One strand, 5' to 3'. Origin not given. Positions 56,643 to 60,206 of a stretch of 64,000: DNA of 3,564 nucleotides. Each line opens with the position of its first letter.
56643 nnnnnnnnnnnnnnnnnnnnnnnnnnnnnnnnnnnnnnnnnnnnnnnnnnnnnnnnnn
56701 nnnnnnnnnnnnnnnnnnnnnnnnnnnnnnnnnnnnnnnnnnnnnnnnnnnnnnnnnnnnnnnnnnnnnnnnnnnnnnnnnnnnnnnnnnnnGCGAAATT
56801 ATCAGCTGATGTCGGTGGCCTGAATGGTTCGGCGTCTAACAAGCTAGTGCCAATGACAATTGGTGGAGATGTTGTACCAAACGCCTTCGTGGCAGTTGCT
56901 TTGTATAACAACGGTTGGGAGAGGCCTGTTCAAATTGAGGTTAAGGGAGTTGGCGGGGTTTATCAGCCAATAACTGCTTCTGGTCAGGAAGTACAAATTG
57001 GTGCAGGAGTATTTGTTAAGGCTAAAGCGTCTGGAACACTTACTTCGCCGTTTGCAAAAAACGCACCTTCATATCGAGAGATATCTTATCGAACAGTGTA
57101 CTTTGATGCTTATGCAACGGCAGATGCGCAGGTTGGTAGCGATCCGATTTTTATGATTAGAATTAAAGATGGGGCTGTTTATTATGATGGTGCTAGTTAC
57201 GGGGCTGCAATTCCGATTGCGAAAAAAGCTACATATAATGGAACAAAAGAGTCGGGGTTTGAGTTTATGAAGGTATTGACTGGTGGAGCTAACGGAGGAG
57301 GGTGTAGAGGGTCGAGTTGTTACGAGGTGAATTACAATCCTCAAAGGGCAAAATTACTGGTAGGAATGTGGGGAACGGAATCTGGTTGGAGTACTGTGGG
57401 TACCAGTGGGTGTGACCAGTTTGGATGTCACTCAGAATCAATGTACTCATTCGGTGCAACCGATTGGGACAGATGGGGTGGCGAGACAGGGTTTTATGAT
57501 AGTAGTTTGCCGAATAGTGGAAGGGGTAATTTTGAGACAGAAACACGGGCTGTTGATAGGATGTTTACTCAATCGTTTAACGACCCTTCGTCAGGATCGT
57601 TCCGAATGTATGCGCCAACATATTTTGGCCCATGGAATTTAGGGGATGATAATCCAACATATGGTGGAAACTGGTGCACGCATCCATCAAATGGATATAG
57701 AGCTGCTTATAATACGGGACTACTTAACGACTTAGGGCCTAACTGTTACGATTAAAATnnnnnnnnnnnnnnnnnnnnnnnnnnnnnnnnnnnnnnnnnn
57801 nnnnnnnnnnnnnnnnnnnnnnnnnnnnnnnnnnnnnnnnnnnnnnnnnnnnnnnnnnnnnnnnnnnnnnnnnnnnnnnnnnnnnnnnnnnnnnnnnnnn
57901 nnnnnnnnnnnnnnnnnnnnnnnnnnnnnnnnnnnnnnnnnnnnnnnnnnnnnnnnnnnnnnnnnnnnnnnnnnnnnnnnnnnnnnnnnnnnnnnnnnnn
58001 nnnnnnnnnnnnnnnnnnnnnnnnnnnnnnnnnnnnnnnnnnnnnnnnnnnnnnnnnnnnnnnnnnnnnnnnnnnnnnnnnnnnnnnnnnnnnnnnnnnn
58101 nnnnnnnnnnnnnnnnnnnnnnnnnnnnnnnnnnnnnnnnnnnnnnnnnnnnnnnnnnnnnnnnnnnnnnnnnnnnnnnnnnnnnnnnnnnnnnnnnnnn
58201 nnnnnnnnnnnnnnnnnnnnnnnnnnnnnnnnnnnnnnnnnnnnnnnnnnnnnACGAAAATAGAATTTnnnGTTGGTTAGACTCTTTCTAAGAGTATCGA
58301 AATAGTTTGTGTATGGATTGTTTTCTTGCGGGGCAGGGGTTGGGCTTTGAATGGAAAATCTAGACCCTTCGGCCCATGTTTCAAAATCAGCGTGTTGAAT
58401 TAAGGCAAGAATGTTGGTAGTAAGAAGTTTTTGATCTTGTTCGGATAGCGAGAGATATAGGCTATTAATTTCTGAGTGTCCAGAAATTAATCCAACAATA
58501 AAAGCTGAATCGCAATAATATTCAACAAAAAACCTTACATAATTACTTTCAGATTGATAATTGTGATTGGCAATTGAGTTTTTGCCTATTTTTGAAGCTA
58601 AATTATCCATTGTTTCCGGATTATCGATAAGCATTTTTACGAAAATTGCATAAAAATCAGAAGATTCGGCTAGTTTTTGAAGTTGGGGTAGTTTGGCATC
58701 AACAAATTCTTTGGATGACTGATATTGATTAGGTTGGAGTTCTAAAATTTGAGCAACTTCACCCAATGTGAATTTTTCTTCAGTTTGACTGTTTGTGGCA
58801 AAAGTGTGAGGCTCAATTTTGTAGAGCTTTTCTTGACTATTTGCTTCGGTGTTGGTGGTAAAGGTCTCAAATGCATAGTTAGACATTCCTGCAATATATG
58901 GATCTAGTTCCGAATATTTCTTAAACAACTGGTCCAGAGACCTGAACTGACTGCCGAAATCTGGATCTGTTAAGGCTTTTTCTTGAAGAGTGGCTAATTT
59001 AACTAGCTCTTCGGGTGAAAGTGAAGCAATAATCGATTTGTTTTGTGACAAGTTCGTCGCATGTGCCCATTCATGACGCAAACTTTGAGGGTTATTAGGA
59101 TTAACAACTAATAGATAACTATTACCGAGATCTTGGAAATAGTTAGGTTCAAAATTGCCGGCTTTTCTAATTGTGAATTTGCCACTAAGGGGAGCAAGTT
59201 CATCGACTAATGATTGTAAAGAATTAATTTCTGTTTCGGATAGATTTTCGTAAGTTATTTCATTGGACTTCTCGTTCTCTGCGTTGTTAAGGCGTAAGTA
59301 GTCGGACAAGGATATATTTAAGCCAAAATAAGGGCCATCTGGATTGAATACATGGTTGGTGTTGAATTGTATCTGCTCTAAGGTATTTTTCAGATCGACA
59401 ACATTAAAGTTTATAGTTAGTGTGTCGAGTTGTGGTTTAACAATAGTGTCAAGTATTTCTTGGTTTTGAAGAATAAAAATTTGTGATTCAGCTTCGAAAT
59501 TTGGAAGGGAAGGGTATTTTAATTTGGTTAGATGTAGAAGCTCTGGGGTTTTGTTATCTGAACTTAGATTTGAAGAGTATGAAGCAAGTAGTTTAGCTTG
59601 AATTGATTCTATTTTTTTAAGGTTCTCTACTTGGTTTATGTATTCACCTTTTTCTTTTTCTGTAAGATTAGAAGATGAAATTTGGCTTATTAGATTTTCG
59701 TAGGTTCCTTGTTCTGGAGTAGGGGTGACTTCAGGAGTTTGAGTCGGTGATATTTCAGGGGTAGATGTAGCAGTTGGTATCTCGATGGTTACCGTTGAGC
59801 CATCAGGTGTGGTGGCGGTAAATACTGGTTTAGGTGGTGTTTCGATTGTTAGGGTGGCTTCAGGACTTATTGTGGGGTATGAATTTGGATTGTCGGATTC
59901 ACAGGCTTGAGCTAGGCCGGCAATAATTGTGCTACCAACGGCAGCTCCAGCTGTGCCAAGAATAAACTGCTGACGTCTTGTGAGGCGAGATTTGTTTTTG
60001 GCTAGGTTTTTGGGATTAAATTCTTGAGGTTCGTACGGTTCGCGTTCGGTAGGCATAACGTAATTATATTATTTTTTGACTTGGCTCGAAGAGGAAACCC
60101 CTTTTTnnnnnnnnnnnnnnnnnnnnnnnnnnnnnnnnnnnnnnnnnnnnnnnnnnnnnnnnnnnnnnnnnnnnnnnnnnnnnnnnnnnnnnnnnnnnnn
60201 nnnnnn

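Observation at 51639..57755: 2038-aa modular surface protein with Pro/Thr linkers, recently duplicated modules and an SGNH hydrolase domain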

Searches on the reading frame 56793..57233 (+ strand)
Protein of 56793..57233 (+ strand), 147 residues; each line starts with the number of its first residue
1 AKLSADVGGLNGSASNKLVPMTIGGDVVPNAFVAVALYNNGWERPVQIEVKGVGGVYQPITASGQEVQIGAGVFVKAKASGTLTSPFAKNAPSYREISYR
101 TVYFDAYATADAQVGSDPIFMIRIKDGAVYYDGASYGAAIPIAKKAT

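Call 7: search_protein_families(library=pfam, proteins=[window:56793-57233:+], max_evalue=10)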
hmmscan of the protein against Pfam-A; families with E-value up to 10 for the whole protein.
window:56793-57233:+ (147 aa): 1 family
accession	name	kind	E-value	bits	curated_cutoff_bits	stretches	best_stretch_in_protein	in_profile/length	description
PF22429.2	HutF_N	-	0.17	12.1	25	1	36-62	9-33/45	Formimidoylglutamate deiminase HutF, N-terminal domain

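Call 68: search_protein_families(library=phrogs, proteins=[window:56793-57233:+], max_evalue=1)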
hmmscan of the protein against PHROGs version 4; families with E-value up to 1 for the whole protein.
window:56793-57233:+ (147 aa): 0 families

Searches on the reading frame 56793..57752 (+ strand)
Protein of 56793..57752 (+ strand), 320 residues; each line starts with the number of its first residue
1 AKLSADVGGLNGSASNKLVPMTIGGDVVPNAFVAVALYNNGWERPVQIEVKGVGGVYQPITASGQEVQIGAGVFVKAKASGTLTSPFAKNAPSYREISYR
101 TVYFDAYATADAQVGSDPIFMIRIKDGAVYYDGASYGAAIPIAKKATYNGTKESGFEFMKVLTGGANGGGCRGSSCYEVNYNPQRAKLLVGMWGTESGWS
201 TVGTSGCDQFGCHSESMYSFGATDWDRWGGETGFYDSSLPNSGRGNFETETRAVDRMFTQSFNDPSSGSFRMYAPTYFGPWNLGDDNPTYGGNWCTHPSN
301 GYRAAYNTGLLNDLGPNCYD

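Call 10: search_solved_structures(query=window:56793-57752:+, max_evalue=10, show_alignments=2)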
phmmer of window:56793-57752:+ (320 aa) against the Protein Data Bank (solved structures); distinct sequences matched with E-value up to 10: 0.

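Call 11: search_protein_families(library=ncbifam, proteins=[window:56793-57752:+], max_evalue=10)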
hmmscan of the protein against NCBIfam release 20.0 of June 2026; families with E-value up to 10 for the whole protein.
window:56793-57752:+ (320 aa): 0 families

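Call 15: find_homologous_proteins(query=window:56793-57752:+, max_evalue=0.001)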
Query window:56793-57752:+ (320 aa): 1 proteins with E <= 0.001 among 1321 candidates.
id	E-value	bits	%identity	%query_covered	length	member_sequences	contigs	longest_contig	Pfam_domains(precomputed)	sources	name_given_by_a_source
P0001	1.9e-90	321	57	96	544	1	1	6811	-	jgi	-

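Call 18: find_encoding_contigs(protein=P0001, flank=10000)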
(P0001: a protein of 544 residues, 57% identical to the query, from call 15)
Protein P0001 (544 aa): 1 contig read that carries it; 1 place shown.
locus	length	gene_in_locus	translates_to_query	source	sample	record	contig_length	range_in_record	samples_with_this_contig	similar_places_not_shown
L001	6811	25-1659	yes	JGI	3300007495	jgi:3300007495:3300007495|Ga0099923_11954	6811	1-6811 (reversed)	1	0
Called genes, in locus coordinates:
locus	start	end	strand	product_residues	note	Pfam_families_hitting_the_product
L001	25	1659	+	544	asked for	-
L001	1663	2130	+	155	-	-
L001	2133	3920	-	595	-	-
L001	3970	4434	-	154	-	-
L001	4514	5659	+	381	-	PF00884:Sulfatase (weak)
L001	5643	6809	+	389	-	?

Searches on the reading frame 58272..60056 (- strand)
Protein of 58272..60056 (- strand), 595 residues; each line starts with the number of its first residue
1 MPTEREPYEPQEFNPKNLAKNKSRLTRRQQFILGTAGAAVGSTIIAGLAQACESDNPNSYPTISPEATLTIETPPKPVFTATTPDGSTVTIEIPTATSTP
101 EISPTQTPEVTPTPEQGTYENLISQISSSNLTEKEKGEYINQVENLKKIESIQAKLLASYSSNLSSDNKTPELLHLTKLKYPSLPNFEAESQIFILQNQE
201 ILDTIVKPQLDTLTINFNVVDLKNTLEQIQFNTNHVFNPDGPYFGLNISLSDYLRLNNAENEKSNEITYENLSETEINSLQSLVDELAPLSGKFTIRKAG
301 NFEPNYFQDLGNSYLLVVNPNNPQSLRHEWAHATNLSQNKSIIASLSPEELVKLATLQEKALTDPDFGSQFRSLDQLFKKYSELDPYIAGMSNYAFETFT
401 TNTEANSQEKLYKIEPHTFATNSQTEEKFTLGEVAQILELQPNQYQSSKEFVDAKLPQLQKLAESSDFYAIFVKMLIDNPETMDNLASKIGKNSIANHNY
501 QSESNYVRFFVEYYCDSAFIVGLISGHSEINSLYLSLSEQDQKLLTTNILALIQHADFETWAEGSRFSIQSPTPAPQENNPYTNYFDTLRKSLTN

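Call 39: search_protein_families(library=pfam, proteins=[window:58272-60056:-], max_evalue=0.01)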
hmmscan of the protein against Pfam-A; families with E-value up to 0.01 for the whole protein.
window:58272-60056:- (595 aa): 0 families

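Call 68: search_protein_families(library=phrogs, proteins=[window:58272-60056:-], max_evalue=1)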
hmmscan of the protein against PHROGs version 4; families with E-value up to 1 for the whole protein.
window:58272-60056:- (595 aa): 5 families
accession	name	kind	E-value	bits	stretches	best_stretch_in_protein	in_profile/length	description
phrog_15511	-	unknown function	0.02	15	1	57-114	206-260/511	-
phrog_26727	-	moron, auxiliary metabolic gene and host takeover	0.026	15.6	1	471-524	18-76/151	membrane protein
phrog_11912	-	unknown function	0.052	14.3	1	311-347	83-119/226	-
phrog_10338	-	unknown function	0.069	14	1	31-48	29-46/48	-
phrog_17049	-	unknown function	0.11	13.7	1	387-464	3-79/123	-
